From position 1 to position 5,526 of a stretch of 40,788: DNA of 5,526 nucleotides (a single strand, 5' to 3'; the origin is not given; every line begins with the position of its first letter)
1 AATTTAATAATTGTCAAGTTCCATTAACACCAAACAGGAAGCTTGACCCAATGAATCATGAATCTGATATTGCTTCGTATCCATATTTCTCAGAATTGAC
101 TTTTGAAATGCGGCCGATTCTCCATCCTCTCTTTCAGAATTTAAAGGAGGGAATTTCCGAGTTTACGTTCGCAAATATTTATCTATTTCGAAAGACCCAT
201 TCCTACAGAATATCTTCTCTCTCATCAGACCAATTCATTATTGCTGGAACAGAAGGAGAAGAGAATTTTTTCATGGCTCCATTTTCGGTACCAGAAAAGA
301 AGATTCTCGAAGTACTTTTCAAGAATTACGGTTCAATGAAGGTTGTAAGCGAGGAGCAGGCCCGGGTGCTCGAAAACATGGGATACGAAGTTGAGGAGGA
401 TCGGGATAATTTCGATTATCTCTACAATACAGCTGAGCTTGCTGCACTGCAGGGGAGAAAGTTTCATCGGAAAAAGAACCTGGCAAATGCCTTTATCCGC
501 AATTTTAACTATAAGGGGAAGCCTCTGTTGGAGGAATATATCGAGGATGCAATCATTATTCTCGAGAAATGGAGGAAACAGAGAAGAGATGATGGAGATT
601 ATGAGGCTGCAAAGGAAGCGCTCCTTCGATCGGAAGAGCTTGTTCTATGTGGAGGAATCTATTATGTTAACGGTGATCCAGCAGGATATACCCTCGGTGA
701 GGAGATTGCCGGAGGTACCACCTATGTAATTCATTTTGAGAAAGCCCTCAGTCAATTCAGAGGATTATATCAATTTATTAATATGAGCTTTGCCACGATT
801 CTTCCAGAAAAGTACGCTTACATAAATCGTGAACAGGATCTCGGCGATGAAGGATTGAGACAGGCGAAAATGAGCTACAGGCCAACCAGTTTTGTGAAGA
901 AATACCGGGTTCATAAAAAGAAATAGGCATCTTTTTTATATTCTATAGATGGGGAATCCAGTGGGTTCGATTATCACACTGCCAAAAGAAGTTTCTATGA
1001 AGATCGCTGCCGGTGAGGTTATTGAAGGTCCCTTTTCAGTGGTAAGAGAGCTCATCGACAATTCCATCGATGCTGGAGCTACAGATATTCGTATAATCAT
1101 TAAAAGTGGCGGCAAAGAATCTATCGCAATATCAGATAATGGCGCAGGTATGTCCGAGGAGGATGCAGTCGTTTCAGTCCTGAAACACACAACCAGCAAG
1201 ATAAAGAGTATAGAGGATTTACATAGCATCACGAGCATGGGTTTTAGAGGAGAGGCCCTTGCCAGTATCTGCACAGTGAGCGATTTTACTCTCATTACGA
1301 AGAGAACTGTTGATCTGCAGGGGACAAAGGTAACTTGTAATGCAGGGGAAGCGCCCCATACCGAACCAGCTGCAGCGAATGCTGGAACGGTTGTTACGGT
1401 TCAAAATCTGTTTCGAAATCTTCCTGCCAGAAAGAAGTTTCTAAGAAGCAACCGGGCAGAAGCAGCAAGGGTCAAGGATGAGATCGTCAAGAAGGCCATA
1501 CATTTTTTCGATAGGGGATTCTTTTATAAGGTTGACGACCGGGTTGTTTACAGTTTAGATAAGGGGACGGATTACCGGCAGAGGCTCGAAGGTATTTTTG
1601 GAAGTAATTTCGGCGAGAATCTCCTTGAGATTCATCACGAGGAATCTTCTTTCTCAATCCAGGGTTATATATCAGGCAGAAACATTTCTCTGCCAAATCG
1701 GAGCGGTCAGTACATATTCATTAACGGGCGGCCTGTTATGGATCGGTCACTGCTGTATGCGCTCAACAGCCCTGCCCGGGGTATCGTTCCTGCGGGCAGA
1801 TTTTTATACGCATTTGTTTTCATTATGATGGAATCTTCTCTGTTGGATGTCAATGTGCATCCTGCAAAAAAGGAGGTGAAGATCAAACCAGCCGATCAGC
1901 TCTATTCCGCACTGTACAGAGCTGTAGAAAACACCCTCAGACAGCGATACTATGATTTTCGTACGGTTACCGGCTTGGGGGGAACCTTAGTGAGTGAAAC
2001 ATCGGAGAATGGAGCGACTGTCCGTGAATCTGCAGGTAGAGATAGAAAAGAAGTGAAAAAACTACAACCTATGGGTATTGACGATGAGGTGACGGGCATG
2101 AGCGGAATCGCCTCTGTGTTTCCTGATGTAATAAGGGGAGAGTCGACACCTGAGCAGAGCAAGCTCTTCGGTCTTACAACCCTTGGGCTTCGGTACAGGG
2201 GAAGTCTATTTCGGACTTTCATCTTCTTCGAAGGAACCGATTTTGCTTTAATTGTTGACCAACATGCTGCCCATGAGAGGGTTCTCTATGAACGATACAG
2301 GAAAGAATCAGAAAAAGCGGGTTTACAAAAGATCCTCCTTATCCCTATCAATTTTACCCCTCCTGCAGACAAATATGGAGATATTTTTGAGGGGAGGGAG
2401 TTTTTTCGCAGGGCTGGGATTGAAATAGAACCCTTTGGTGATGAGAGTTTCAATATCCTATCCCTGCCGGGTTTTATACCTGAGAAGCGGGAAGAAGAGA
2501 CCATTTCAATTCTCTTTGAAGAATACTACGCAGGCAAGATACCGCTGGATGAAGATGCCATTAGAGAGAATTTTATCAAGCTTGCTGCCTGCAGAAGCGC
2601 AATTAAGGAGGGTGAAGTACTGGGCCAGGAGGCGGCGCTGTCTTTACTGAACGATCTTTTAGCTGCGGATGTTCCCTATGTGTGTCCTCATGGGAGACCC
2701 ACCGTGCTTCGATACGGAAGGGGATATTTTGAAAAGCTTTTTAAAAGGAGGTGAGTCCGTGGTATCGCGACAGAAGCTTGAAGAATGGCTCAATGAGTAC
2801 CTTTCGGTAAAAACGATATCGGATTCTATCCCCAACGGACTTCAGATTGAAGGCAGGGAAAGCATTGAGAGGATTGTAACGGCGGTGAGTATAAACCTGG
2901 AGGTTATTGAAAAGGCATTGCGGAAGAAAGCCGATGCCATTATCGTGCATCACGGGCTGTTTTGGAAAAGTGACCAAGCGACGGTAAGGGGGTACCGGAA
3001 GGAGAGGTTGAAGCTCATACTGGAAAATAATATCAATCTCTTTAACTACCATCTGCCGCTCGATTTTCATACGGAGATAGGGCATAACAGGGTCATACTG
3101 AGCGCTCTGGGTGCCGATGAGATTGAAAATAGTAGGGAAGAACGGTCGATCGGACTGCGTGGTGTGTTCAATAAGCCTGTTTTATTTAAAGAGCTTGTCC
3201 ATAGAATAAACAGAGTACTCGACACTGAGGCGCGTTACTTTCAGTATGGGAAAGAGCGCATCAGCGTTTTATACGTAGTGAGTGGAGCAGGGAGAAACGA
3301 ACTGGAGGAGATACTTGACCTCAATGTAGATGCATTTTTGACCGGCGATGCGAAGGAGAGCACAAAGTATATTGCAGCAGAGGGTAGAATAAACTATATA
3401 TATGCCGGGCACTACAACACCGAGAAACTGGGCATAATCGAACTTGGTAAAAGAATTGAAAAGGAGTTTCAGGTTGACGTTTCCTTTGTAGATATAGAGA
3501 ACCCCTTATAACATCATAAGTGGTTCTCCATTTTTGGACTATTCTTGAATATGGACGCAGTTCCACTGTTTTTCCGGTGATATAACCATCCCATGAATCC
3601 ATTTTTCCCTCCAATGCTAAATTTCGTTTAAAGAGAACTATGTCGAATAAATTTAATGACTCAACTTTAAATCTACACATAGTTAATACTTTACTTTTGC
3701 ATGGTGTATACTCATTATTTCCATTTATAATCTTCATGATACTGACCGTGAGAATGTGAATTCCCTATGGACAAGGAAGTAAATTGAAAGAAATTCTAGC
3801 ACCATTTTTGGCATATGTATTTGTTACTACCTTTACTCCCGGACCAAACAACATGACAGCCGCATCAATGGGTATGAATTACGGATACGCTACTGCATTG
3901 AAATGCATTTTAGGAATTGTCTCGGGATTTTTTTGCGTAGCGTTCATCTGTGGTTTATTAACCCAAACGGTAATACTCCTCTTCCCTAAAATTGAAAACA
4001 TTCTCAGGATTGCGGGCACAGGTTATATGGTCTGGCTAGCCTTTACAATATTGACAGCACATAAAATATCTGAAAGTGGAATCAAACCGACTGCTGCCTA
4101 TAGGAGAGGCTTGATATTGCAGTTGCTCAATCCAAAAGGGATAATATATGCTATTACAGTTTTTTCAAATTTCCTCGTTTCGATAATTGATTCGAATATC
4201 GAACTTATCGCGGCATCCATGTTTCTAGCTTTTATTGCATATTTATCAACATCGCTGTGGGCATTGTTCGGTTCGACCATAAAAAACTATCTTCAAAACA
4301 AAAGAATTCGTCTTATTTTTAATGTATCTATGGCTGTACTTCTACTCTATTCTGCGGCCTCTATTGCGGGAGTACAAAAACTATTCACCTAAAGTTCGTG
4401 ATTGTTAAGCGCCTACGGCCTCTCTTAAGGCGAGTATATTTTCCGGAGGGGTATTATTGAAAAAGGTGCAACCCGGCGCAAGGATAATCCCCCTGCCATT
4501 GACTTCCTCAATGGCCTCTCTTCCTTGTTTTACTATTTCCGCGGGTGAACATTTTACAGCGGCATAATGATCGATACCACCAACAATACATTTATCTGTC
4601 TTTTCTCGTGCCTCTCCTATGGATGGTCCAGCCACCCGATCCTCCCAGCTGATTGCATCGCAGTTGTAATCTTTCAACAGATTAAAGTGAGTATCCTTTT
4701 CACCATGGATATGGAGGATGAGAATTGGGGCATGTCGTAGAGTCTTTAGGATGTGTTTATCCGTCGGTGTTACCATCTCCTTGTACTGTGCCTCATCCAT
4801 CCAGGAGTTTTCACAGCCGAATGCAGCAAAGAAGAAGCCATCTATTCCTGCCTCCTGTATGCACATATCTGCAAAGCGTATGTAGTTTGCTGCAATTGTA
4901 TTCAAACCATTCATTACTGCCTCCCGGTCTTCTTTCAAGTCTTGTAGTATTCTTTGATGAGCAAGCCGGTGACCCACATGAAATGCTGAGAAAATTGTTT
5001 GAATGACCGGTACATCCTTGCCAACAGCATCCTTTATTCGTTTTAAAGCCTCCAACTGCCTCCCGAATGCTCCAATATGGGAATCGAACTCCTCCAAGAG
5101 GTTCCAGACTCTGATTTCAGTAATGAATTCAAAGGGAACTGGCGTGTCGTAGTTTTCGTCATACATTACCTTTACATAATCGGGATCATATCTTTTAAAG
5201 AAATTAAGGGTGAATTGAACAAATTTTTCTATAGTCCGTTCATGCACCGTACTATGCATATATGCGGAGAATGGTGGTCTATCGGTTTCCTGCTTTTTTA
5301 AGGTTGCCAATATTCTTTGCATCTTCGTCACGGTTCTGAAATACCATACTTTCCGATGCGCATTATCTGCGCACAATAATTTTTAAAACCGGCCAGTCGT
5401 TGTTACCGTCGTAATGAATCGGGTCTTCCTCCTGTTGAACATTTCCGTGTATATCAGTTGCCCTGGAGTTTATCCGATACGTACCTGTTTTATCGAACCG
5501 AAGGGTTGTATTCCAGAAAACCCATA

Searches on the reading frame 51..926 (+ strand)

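Call 6: search_protein_families(library=pfam, proteins=[window:51-926:+], max_evalue=0.01)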
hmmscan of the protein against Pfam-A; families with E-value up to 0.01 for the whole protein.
window:51-926:+ (291 aa): 1 family
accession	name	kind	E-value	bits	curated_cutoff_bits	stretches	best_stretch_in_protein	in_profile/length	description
PF09924.15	LPG_synthase_C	-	1.3e-44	152.9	27.5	1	29-287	2-297/298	Phosphatidylglycerol lysyltransferase, C-terminal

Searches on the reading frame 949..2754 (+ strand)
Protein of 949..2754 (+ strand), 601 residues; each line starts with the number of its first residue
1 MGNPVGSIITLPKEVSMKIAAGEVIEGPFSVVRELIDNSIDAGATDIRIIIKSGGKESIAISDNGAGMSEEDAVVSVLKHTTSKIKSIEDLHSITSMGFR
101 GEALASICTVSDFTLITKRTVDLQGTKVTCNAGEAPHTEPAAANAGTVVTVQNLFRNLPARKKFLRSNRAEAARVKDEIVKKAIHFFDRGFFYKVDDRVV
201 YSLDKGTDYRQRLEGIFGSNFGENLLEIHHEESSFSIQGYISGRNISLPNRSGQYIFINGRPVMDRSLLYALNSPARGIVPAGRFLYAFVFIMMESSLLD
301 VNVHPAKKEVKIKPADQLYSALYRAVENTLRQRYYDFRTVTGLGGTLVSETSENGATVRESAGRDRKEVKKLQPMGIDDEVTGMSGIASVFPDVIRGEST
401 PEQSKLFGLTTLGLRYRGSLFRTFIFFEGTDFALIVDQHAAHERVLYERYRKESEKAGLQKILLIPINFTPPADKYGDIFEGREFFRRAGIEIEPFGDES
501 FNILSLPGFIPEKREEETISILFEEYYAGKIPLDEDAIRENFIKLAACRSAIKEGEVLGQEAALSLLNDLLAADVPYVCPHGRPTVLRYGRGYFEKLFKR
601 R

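Call 50: find_homologous_proteins(query=window:949-2754:+, max_evalue=1e-30)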
Query window:949-2754:+ (601 aa): 7998 proteins with E <= 1e-30 among 8000 candidates; the best 120 are listed.
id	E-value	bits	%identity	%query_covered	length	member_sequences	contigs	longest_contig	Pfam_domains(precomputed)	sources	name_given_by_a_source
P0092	0.0e+0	1338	100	100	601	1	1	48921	PF01119.26,PF08676.17,PF02518.32,PF13589.13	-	-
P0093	0.0e+0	1053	80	99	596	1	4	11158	PF01119.26,PF08676.17,PF02518.32,PF13589.13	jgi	jgi:DNA mismatch repair protein MutL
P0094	1.4e-218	745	56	99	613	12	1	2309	PF01119.26,PF08676.17,PF02518.32,PF13589.13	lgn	-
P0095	2.1e-218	745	58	97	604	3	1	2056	PF01119.26,PF08676.17,PF02518.32,PF13589.13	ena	-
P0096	2.1e-215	735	55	99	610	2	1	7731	PF01119.26,PF08676.17,PF02518.32,PF13589.13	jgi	jgi:DNA mismatch repair protein MutL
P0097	5.6e-214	730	55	99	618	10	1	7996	PF01119.26,PF08676.17,PF02518.32,PF13589.13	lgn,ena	-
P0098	2.9e-211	721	57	97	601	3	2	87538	PF01119.26,PF08676.17,PF02518.32,PF13589.13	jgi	jgi:DNA mismatch repair protein MutL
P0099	3.2e-211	721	57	97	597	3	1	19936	PF01119.26,PF08676.17,PF02518.32,PF13589.13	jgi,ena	-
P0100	8.8e-206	703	55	99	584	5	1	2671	PF01119.26,PF08676.17,PF02518.32,PF13589.13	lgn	-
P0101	2.3e-205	702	55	99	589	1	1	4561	PF01119.26,PF08676.17,PF02518.32,PF13589.13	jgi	-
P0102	7.9e-205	700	55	99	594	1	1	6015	PF01119.26,PF08676.17,PF02518.32,PF13589.13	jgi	jgi:DNA mismatch repair protein MutL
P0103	1.2e-203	696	55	99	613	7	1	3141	PF01119.26,PF08676.17,PF02518.32,PF13589.13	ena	-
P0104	2.7e-203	695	55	99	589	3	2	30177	PF01119.26,PF08676.17,PF02518.32,PF13589.13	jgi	-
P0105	1.9e-202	692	56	97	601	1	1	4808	PF01119.26,PF08676.17,PF02518.32,PF13589.13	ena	-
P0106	1.8e-200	686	53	99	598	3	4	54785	PF01119.26,PF08676.17,PF02518.32,PF13589.13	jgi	jgi:DNA mismatch repair protein MutL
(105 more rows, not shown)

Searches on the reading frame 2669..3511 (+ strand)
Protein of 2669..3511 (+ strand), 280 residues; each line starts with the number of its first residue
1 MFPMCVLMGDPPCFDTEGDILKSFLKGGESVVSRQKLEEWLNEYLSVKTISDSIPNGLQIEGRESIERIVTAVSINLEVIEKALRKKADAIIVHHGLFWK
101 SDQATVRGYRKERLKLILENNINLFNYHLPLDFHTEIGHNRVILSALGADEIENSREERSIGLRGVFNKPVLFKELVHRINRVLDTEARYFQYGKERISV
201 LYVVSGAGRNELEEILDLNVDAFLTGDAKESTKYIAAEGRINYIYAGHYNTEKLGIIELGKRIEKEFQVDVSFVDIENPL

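Call 56: search_protein_families(library=pfam, proteins=[window:2669-3511:+], max_evalue=0.001)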
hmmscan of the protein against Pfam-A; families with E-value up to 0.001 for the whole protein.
window:2669-3511:+ (280 aa): 1 family
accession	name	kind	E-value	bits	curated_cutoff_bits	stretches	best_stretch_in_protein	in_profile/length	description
PF01784.24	DUF34_NIF3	-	4.1e-58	197.4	23.4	1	34-278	3-255/256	Duf34/NIF3 (NGG1p interacting factor 3)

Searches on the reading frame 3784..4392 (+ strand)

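Call 56: search_protein_families(library=pfam, proteins=[window:3784-4392:+], max_evalue=0.001)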
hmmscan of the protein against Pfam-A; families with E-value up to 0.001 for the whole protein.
window:3784-4392:+ (202 aa): 1 family
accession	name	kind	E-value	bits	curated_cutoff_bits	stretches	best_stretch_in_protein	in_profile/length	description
PF01810.24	LysE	-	4.8e-17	62.5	25.6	1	15-192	3-187/193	LysE type translocator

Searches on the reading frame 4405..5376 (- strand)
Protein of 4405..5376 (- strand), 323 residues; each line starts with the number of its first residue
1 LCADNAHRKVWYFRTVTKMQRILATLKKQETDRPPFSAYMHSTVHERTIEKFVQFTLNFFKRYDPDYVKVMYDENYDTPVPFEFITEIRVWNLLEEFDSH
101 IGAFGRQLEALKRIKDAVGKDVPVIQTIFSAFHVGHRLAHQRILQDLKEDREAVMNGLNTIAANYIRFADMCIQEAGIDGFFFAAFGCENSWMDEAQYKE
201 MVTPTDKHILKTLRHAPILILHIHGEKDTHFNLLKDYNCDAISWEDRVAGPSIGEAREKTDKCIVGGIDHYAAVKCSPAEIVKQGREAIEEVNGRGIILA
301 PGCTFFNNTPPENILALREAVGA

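Call 56: search_protein_families(library=pfam, proteins=[window:4405-5376:-], max_evalue=0.001)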
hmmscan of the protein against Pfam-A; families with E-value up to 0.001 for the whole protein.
window:4405-5376:- (323 aa): 1 family
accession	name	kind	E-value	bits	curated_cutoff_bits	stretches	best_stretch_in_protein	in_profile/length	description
PF01208.23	URO-D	-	4.9e-31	108.4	23.9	1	77-321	91-343/346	Uroporphyrinogen decarboxylase (URO-D)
